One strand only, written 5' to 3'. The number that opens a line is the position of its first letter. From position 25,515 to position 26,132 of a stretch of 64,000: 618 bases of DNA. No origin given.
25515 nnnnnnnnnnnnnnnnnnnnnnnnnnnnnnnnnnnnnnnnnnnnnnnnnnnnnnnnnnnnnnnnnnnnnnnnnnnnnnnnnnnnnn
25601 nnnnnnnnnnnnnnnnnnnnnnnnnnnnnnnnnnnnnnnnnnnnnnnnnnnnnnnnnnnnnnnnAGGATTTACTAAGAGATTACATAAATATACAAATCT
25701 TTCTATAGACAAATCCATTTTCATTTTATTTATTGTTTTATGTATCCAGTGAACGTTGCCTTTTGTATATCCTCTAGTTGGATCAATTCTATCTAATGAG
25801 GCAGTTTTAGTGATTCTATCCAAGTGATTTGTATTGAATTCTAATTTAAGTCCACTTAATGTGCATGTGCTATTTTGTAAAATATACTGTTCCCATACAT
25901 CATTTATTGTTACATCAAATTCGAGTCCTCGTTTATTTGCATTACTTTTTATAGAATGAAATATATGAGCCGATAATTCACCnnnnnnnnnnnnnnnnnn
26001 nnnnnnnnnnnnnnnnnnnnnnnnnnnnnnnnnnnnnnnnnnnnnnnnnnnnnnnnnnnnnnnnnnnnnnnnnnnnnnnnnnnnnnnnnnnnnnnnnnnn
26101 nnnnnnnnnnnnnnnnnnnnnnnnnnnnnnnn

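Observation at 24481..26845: Radical-SAM/SPASM-like gene apparently split around a tandem zinc-finger/HNH endonuclease gene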

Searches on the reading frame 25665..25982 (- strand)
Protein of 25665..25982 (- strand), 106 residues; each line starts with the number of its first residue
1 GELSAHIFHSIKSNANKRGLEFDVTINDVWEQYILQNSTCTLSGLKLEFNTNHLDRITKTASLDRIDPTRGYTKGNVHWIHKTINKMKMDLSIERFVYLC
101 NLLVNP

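Call 71: search_solved_structures(query=A5, max_evalue=10, show_alignments=2)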
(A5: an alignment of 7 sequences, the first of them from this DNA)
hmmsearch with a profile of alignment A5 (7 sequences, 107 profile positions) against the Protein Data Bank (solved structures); distinct sequences matched with E-value up to 10: 2.
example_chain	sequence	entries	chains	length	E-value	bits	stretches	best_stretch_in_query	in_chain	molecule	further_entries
1jeh_A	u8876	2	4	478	0.072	16.5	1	4-58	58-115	DIHYDROLIPOAMIDE DEHYDROGENASE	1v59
2anv_A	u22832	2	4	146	0.8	13.1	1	73-106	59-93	Lysozyme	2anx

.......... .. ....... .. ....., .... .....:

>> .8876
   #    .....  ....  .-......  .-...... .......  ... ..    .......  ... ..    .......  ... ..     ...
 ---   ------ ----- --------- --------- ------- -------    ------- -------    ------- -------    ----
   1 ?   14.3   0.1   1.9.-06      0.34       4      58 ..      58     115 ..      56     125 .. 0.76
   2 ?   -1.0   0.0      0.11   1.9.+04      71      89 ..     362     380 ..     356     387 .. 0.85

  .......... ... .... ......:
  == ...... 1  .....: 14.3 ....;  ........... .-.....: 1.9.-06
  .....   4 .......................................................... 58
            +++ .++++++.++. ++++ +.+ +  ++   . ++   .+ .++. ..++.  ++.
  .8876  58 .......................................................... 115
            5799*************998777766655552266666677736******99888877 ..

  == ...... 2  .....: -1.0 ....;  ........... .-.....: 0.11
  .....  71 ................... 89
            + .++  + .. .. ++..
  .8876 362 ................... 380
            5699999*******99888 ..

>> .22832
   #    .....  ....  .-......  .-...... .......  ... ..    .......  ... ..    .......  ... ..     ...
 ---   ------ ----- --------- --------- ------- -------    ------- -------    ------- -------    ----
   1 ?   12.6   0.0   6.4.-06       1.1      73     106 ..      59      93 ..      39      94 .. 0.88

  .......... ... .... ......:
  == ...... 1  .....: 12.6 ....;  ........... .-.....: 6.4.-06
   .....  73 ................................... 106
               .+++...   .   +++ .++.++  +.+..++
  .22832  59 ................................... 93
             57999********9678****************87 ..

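Call 72: search_protein_families(library=pfam, alignment_id=A5, max_evalue=10)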
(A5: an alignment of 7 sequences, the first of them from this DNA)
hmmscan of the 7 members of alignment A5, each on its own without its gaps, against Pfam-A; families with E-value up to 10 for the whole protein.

A. member 1, seq(106 aa): 0 families

B. families by the number of members that match (of 7 scanned): 1 family
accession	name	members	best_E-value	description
PF12182.14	DUF3642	1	0.13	Bacterial lipoprotein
